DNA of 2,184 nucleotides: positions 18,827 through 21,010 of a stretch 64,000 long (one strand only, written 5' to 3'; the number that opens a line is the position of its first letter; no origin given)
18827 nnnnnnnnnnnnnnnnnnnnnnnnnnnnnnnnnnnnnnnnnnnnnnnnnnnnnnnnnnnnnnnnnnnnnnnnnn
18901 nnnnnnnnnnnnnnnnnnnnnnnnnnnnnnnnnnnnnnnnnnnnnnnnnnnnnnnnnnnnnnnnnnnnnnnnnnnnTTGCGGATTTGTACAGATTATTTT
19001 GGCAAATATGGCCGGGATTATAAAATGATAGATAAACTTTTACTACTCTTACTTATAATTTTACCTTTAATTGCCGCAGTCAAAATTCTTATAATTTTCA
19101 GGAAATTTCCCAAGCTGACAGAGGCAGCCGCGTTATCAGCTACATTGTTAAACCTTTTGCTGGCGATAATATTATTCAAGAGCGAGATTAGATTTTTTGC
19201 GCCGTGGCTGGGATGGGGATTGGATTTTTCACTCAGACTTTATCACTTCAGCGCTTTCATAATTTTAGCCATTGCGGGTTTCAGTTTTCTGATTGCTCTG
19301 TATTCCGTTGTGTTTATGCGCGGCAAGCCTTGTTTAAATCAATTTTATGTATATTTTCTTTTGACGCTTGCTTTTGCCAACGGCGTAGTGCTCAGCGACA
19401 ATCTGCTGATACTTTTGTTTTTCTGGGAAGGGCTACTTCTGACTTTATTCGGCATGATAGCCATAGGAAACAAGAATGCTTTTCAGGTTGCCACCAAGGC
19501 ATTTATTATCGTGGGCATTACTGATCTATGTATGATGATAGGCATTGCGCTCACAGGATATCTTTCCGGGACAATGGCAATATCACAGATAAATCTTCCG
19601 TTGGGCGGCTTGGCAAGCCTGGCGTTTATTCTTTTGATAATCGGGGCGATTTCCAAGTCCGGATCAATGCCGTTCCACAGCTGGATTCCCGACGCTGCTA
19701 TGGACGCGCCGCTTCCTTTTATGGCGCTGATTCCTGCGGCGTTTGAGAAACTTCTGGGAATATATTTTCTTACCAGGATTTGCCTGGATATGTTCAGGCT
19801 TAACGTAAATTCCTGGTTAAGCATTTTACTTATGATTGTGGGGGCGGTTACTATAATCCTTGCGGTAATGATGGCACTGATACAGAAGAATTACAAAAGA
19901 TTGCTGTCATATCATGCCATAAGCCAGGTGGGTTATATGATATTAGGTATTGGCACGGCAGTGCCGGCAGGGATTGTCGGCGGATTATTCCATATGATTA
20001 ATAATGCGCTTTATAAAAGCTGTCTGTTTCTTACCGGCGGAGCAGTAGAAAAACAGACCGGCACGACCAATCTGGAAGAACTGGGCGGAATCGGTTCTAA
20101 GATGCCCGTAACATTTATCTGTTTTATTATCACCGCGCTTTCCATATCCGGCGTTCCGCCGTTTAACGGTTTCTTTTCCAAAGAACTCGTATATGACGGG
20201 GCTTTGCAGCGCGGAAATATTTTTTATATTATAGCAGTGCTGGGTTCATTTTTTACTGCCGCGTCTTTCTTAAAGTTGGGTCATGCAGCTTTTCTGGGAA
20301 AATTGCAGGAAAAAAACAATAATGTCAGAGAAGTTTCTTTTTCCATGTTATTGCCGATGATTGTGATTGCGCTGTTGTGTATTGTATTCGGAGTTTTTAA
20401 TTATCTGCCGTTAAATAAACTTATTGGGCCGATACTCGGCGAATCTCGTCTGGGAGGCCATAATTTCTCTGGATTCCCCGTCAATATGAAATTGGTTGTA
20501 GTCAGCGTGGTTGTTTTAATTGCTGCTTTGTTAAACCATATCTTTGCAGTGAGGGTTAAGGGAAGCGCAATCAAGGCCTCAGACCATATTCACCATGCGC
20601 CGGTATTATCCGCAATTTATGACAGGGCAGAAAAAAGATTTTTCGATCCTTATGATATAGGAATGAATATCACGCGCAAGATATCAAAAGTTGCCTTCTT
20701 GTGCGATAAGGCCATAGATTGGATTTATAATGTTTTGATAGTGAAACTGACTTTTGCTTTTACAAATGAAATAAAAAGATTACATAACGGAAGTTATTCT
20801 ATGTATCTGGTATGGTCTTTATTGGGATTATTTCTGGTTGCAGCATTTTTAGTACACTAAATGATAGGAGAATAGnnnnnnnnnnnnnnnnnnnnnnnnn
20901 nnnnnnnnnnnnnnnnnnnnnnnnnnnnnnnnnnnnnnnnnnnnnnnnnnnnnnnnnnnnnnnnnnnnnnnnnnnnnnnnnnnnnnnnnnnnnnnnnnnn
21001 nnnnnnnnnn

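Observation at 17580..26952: Complex-I-shaped membrane-bound [NiFe]-hydrogenase: three antiporter-like pumps, no MrpEFG-type module, no electron-input module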

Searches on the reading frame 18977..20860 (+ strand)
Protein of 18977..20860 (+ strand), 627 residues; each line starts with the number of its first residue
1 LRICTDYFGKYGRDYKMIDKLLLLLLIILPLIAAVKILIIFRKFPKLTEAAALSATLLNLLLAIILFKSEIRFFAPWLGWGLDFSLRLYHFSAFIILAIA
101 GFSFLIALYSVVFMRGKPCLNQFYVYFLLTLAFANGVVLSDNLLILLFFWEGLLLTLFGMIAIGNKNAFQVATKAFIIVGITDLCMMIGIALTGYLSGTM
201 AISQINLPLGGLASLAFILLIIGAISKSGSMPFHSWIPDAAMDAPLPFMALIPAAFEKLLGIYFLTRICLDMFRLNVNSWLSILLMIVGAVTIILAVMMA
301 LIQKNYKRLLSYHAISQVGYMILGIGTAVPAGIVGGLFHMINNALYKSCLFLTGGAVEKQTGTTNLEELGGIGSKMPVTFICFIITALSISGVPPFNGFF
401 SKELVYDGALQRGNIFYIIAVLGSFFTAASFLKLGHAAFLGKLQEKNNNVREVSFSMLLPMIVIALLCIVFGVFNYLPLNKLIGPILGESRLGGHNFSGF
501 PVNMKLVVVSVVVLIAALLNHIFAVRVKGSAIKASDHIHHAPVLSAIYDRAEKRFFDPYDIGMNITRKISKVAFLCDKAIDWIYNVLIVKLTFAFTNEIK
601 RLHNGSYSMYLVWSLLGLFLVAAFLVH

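Call 3: search_protein_families(library=pfam, proteins=[window:18977-20860:+], max_evalue=0.01)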
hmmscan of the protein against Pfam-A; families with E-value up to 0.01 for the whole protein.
window:18977-20860:+ (627 aa): 2 families
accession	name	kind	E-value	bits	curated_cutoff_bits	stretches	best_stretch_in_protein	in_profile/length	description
PF00361.26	Proton_antipo_M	-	1.4e-52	179.2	21.5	1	140-427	1-294/294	NADH:quinone oxidoreductase/Mrp antiporter, TM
PF00662.26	Proton_antipo_N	-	0.00014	22.1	24.5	1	82-124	9-51/51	NADH-Ubiquinone oxidoreductase (complex I), chain 5 N-terminus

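Call 14: search_protein_families(library=ncbifam, proteins=[window:18977-20860:+], max_evalue=0.00001)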
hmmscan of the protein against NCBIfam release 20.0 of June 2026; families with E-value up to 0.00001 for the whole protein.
window:18977-20860:+ (627 aa): 73 families (the best 25 are shown)
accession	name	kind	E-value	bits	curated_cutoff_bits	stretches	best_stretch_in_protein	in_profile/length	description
NF005141.0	PRK06590.1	equivalog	8.1e-81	272.8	556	1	22-626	4-610/615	NADH-quinone oxidoreductase subunit L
NF006240.0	PRK08376.1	subfamily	4.3e-80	270.1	662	1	89-485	89-502/521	putative monovalent cation/H+ antiporter subunit D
TIGR01974.1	NDH_I_L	subfamily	1.2e-73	249.1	407.5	1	22-625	2-629/630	NADH-quinone oxidoreductase subunit L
NF006419.0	PRK08668.1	equivalog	3.5e-72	244.1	617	1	23-623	4-610/613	NADH dehydrogenase subunit M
NF009288.0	PRK12648.1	equivalog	7.4e-68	229.5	1104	1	22-490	2-490/954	monovalent cation/H+ antiporter subunit A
NF009287.0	PRK12647.1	equivalog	3.2e-67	227.7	937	1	23-488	3-480/773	putative monovalent cation/H+ antiporter subunit A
NF005097.0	PRK06525.1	equivalog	5e-67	226.7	430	1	22-475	4-475/480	hydrogenase 4 subunit D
TIGR00940.1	2a6301s01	subfamily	3.5e-66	224.1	920.45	1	24-520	2-543/793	monovalent cation:proton antiporter subunit A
NF009285.0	PRK12645.1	equivalog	2.1e-63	214.8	1028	1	22-487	3-505/804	Na+/H+ antiporter subunit A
NF009284.0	PRK12644.1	equivalog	9.7e-61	205.9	962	1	25-504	7-505/975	Na+/H+ antiporter subunit A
NF005086.0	PRK06521.1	equivalog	2.3e-60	204.8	667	1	27-481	12-498/669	hydrogenase 4 subunit B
NF009310.0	PRK12668.1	equivalog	4.1e-60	204.2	564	1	32-483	11-441/584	Na(+)/H(+) antiporter subunit D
NF009289.0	PRK12649.1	equivalog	1.1e-58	199.3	1117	1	24-503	8-518/789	putative monovalent cation/H+ antiporter subunit A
TIGR01972.1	NDH_I_M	subfamily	3.6e-56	190.8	263.8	1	24-475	2-468/486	NADH-quinone oxidoreductase subunit M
NF006236.0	PRK08375.1-1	equivalog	1.1e-55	189.5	663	1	23-477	9-483/493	putative monovalent cation/H+ antiporter subunit D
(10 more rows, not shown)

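Call 22: search_solved_structures(query=window:19025-20857:+, max_evalue=1e-20)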
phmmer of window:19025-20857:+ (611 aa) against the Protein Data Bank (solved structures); distinct sequences matched with E-value up to 1e-20: 52.
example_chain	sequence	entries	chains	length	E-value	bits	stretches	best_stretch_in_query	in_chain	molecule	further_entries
6cfw_H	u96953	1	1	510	2.2e-53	185.3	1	9-467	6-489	Monovalent cation/H+ antiporter subunit D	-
4he8_L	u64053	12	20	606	2.1e-50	175.4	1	7-495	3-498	NADH-quinone oxidoreductase subunit 12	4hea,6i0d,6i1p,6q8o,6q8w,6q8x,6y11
7qru_A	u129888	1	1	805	6.9e-49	170.4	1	54-469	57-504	Na+/H+ antiporter subunit A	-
6z16_A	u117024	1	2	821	3.6e-47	164.8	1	55-461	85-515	Multisubunit Na+/H+ antiporter, A subunit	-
8e9g_L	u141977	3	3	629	5.8e-47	164.1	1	58-508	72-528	NADH-quinone oxidoreductase, L subunit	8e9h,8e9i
3rko_L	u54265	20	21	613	6.7e-44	154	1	7-467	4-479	NADH-QUINONE OXIDOREDUCTASE SUBUNIT L | Proton-translocating NADH-quinone oxidoreductase, chain L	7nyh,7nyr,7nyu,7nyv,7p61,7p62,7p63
7z7r_L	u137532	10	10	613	7.3e-44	153.9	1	7-467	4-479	NADH dehydrogenase subunit L | NADH-quinone oxidoreductase subunit L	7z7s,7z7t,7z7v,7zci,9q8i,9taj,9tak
6u8y_H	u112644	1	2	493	2.7e-43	152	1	8-459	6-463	NADH dehydrogenase subunit N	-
7qru_D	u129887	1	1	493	2.6e-39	138.8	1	6-457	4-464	Na+/H+ antiporter subunit D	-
6hum_F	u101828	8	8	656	3e-38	135.3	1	47-479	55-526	NADH dehydrogenase subunit 5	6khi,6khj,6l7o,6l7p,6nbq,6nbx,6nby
7d3u_A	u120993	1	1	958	1.2e-36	130.1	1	60-415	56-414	Monovalent Na+/H+ antiporter subunit A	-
6u8y_X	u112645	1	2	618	2.2e-36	129.2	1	10-506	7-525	NADH dehydrogenase subunit M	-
6tjv_D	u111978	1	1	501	3.4e-36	128.5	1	6-457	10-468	NADH dehydrogenase subunit 4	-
7ar7_L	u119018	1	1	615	1.1e-34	123.6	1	8-466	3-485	NADH-ubiquinone oxidoreductase chain 5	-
9f5x_V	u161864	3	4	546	2.6e-34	122.3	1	62-456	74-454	NADH-ubiquinone oxidoreductase chain 5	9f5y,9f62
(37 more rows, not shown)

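Call 54: find_homologous_proteins(query=window:19025-20857:+, max_evalue=1e-20)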
Query window:19025-20857:+ (611 aa): 6256 proteins with E <= 1e-20 among 8000 candidates; the best 120 are listed.
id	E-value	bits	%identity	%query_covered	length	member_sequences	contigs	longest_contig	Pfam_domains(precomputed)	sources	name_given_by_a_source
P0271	0.0e+0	1308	100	100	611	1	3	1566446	PF00361.26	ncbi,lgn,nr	ncbi:MAG: proton-conducting transporter membrane subunit [Candidatus Omnitrophica bacterium]|nr:prot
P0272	0.0e+0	1014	75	97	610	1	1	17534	PF00361.26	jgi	jgi:formate hydrogenlyase subunit 3/multisubunit Na+/H+ antiporter MnhD subunit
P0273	5.0e-298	1008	76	95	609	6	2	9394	PF00361.26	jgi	-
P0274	8.8e-295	997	73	99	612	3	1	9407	PF00361.26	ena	-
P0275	1.3e-289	980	76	96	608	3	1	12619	PF00361.26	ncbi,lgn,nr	ncbi:MAG: proton-conducting transporter membrane subunit [Candidatus Omnitrophica bacterium]|nr:prot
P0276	2.2e-286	970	76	93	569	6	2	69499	PF00361.26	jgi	jgi:NADH-quinone oxidoreductase subunit L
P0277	9.7e-286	968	73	98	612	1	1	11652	PF00662.27,PF00361.26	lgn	-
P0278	1.4e-285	967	72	97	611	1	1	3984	PF00361.26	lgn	-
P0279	3.4e-285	966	73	99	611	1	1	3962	PF00361.26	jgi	jgi:NADH-quinone oxidoreductase subunit L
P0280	4.9e-284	962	71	98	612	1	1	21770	PF00361.26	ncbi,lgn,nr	ncbi:MAG: proton-conducting transporter membrane subunit [Candidatus Omnitrophota bacterium]|nr:prot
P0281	1.1e-280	951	71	99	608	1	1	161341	PF00361.26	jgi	-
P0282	2.6e-280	950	70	100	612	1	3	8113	PF00361.26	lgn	-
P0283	6.5e-280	948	70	100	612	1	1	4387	PF00662.27,PF00361.26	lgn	-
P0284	8.5e-279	945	71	99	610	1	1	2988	PF00361.26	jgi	jgi:formate hydrogenlyase subunit 3/multisubunit Na+/H+ antiporter MnhD subunit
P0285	1.7e-278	944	71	99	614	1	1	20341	PF00361.26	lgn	-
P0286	6.7e-278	942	71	97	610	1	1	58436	PF00361.26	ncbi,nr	ncbi:MAG: NADH-quinone oxidoreductase subunit L [Candidatus Omnitrophica bacterium]|nr:NADH-quinone 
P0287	5.8e-277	939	68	97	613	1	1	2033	PF00662.27,PF00361.26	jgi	jgi:formate hydrogenlyase subunit 3/multisubunit Na+/H+ antiporter MnhD subunit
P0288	8.3e-276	935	71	96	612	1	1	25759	PF00361.26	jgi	-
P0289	1.1e-275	934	70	100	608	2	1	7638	PF00361.26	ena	-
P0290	1.1e-275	934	70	100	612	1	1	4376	PF00361.26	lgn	-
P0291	1.1e-275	934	70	97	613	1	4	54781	PF00361.26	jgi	jgi:formate hydrogenlyase subunit 3/multisubunit Na+/H+ antiporter MnhD subunit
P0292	2.0e-275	933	70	97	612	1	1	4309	PF00361.26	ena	-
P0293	2.2e-275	933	69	100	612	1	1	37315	PF00361.26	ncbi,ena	-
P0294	4.6e-275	932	74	94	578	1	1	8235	PF00662.27,PF00361.26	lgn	-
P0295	5.0e-274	929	70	96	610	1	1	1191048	PF00361.26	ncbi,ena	-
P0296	4.1e-273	926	70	96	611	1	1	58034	PF00361.26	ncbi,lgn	-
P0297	5.3e-273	925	71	97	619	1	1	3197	PF00361.26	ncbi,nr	ncbi:MAG: proton-conducting transporter membrane subunit [Candidatus Omnitrophica bacterium]|nr:prot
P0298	1.6e-272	924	70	97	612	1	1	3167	PF00361.26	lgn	-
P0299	5.6e-272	922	71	93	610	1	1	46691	PF00361.26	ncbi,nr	ncbi:MAG: proton-conducting transporter membrane subunit [Candidatus Omnitrophica bacterium]|nr:prot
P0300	6.2e-272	922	71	97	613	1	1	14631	PF00361.26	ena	-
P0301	2.2e-271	920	69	97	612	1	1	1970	PF00662.27,PF00361.26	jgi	jgi:NADH-quinone oxidoreductase subunit L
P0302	3.9e-271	919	69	97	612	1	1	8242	PF00361.26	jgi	jgi:NADH:ubiquinone oxidoreductase subunit 5 (subunit L)/multisubunit Na+/H+ antiporter MnhA subunit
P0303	4.0e-271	919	69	99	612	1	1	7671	PF00361.26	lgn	-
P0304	8.2e-271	918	69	97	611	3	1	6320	PF00361.26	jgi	jgi:formate hydrogenlyase subunit 3/multisubunit Na+/H+ antiporter MnhD subunit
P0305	1.1e-270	918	69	100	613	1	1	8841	PF00361.26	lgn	-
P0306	1.7e-270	917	70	96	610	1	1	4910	PF00361.26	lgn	-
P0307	9.9e-270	915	68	99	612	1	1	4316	PF00361.26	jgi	jgi:NADH-quinone oxidoreductase subunit L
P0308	1.1e-268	911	68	97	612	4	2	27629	PF00361.26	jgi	-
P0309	1.8e-268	910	68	97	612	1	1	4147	PF00361.26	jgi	jgi:formate hydrogenlyase subunit 3/multisubunit Na+/H+ antiporter MnhD subunit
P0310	3.7e-268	909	69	99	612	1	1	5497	PF00361.26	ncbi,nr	ncbi:MAG: proton-conducting transporter membrane subunit [Candidatus Omnitrophica bacterium]|nr:prot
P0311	4.3e-268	909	68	100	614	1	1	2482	PF00361.26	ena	-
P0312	8.5e-268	908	69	96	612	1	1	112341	PF00361.26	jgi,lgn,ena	-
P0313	1.4e-267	908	70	92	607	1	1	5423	PF00361.26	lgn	-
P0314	1.8e-267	907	68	97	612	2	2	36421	PF00361.26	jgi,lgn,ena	-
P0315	3.2e-267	906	68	96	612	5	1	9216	PF00361.26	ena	-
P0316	7.9e-267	905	68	100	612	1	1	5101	PF00361.26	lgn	-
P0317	8.0e-267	905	69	97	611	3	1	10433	PF00361.26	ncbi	-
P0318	8.6e-267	905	69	100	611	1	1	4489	PF00361.26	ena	-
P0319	7.8e-266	902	67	100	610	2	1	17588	PF00662.27,PF00361.26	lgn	-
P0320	4.7e-265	899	68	100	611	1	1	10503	PF00361.26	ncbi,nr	ncbi:MAG: proton-conducting transporter membrane subunit [Candidatus Omnitrophica bacterium]|nr:prot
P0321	7.7e-265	898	69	100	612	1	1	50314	PF00361.26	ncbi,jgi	jgi:NADH-quinone oxidoreductase subunit L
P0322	8.1e-265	898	68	98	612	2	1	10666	PF00361.26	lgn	-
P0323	1.1e-264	898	66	100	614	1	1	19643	PF00361.26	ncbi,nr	ncbi:MAG: NADH-quinone oxidoreductase subunit L [Candidatus Omnitrophica bacterium]|nr:NADH-quinone 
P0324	2.5e-264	897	67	100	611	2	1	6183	PF00361.26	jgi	-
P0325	3.6e-264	896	72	90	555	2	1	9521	PF00361.26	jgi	jgi:NADH-quinone oxidoreductase subunit L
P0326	5.5e-264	896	68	96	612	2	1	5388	PF00361.26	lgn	-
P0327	7.4e-264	895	67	96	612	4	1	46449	PF00361.26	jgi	-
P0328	1.7e-263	894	66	100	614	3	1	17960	PF00361.26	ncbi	ncbi:MAG: proton-conducting transporter membrane subunit [Candidatus Ratteibacteria bacterium]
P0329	2.0e-263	894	68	99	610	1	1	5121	PF00361.26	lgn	-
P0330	2.2e-263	894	68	97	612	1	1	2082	PF00361.26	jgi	jgi:NADH-quinone oxidoreductase subunit L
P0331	2.5e-263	894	66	98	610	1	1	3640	PF00361.26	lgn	-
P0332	2.1e-262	890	66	99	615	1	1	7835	PF00361.26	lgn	-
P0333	2.2e-262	890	66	97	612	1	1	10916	PF00662.27,PF00361.26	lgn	-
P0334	2.3e-262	890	67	97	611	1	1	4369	PF00361.26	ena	-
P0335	3.2e-262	890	69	98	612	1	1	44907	PF00361.26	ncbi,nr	ncbi:MAG: proton-conducting transporter membrane subunit [Candidatus Omnitrophica bacterium]|nr:prot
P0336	6.3e-262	889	70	94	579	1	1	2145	PF00361.26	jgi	jgi:NADH-quinone oxidoreductase subunit L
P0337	7.2e-262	889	67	99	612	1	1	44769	PF00361.26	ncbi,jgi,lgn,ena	ncbi:MAG: proton-conducting transporter membrane subunit [Candidatus Omnitrophota bacterium]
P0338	7.5e-262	889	68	92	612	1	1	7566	PF00361.26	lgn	-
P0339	1.7e-261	887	66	98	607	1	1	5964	PF00361.26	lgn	-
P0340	2.3e-261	887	69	96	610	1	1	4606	PF00361.26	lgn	-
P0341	3.3e-261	886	63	88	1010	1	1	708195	PF00662.27,PF00361.26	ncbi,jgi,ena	ncbi:MAG: proton-conducting transporter membrane subunit [Candidatus Margulisiibacteriota bacterium]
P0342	1.2e-260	885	65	97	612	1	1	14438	PF00361.26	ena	-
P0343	1.5e-260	884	68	99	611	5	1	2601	PF00361.26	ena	-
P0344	2.2e-260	884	69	94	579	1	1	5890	PF00361.26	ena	-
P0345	2.3e-260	884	63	88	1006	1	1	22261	PF00662.27,PF00361.26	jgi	jgi:NADH:ubiquinone oxidoreductase subunit 5 (subunit L)/multisubunit Na+/H+ antiporter MnhA subunit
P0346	3.2e-260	883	67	98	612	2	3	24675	PF00361.26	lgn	-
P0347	3.8e-260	883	66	98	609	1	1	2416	PF00361.26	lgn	-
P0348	5.3e-260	883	66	98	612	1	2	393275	PF00361.26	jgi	jgi:NADH-quinone oxidoreductase subunit L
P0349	5.7e-260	882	67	100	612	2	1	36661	PF00361.26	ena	-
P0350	8.4e-260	882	67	97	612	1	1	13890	PF00361.26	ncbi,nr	ncbi:MAG: proton-conducting transporter membrane subunit [Candidatus Omnitrophica bacterium]|nr:prot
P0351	1.1e-259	881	68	96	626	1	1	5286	PF00361.26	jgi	jgi:NADH-quinone oxidoreductase subunit L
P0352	1.7e-259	881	67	96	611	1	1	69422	PF00361.26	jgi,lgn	jgi:NADH-quinone oxidoreductase subunit L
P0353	2.1e-259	881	68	99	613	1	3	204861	PF00361.26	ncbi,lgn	-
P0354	5.8e-259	879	66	97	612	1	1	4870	PF00361.26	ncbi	-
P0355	7.8e-259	879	65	97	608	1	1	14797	PF00361.26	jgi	jgi:NADH-quinone oxidoreductase subunit L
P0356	9.6e-259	878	69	94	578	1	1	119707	PF00361.26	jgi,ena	-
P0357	1.0e-258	878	67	95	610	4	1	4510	PF00361.26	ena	-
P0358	1.6e-258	878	67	96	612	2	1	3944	PF00361.26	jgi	-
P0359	1.7e-258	878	66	100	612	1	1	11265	PF00361.26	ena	-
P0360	5.9e-258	876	66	97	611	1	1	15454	PF00361.26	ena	-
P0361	7.3e-258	875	65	98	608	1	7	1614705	PF00361.26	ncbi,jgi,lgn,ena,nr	ncbi:MAG TPA: NADH-quinone oxidoreductase subunit L [Candidatus Omnitrophota bacterium]|nr:NADH-quin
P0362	1.0e-257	875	69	92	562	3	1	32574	PF00361.26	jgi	-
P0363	1.1e-257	875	75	86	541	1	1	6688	PF00662.27,PF00361.26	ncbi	-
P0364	1.2e-257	875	67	98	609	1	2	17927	PF00361.26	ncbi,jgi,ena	-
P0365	1.5e-257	874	66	99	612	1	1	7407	PF00361.26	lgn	-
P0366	1.5e-257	874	70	94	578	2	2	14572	PF00361.26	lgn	-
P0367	2.2e-257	874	67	95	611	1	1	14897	PF00361.26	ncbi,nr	ncbi:MAG: proton-conducting transporter membrane subunit [Candidatus Omnitrophica bacterium]|nr:prot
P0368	4.4e-257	873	66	96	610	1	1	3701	PF00361.26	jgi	jgi:formate hydrogenlyase subunit 3/multisubunit Na+/H+ antiporter MnhD subunit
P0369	4.5e-257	873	66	97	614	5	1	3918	PF00361.26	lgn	-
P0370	4.6e-257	873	70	92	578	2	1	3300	PF00361.26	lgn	-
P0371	9.9e-257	872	67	96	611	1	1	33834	PF00361.26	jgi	-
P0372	1.4e-256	871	67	97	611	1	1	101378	PF00361.26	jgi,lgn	jgi:NADH-quinone oxidoreductase subunit L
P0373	1.4e-256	871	67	99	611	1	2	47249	PF00361.26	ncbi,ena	ncbi:MAG: proton-conducting transporter membrane subunit [Candidatus Omnitrophota bacterium]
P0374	1.8e-256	871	65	99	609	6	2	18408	PF00361.26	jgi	jgi:formate hydrogenlyase subunit 3/multisubunit Na+/H+ antiporter MnhD subunit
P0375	2.0e-256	871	67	95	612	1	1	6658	PF00361.26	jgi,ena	-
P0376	2.3e-256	870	65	97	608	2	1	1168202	PF00361.26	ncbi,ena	-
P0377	2.8e-256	870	65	100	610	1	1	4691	PF00662.27,PF00361.26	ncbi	-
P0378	2.8e-256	870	66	96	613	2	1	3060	PF00361.26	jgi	jgi:formate hydrogenlyase subunit 3/multisubunit Na+/H+ antiporter MnhD subunit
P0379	3.1e-256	870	68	97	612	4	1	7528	PF00361.26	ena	-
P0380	3.7e-256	870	61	89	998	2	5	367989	PF00662.27,PF00361.26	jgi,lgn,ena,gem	jgi:NADH-quinone oxidoreductase subunit L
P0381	4.1e-256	870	66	97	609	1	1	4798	PF00361.26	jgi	-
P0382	4.3e-256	870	67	97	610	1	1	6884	PF00361.26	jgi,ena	-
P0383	9.1e-256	869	65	100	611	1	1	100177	PF00361.26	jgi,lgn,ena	-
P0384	9.3e-256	868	65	97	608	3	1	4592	PF00361.26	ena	-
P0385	1.0e-255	868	65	99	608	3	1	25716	PF00361.26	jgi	jgi:NADH-quinone oxidoreductase subunit L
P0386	2.4e-255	867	65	97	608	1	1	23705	PF00361.26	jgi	jgi:NADH-quinone oxidoreductase subunit L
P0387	3.3e-255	867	68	94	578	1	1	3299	PF00361.26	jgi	-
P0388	3.5e-255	867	65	100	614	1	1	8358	PF00361.26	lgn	-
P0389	3.5e-255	867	68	94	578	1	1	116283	PF00361.26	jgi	jgi:NADH-quinone oxidoreductase subunit L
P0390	4.0e-255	866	65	100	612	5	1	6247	PF00361.26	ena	-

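Call 60: predict_structure(alignment_id=A2)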
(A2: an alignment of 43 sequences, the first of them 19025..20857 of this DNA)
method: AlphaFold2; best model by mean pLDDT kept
length: 611 residues; sequences in the alignment: 43
mean_pLDDT: 82.9   pTM: 0.81
mean pLDDT of the five models: 82.9, 81.4, 79.4, 78.1, 77.5
residues with pLDDT >= 90: 198; 70-90: 322; 50-70: 82; < 50: 9
segments of 3 or more residues with pLDDT < 50: 214-220
pLDDT, mean of each block of 10 residues (from residue 1): 84 94 84 94 96 85 66 92 95 92 89 93 91 84 72 67 78 92 90 91 86 50 66 82 85 89 91 86 80 82 89 90 88 92 90 90 95 80 80 90 89 90 88 92 95 85 85 78 80 87 87 73 58 63 59 73 73 73 65 73 81 72
secondary structure, 60 per line:
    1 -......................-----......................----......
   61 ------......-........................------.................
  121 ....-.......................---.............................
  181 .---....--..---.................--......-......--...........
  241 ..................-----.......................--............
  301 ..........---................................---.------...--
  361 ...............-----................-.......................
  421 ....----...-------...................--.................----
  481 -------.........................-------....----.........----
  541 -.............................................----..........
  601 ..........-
elements in order: H2-23 H29-50 E55-60 E67-72 H74-97 H104-123 H127-148 H152-181 H196-212 H215-220 H222-227 H230-256 H264-286 H290-310 H314-345 H361-375 H381-396 H398-424 H439-457 H460-476 H488-512 H520-523 H528-536 H542-586 H591-610
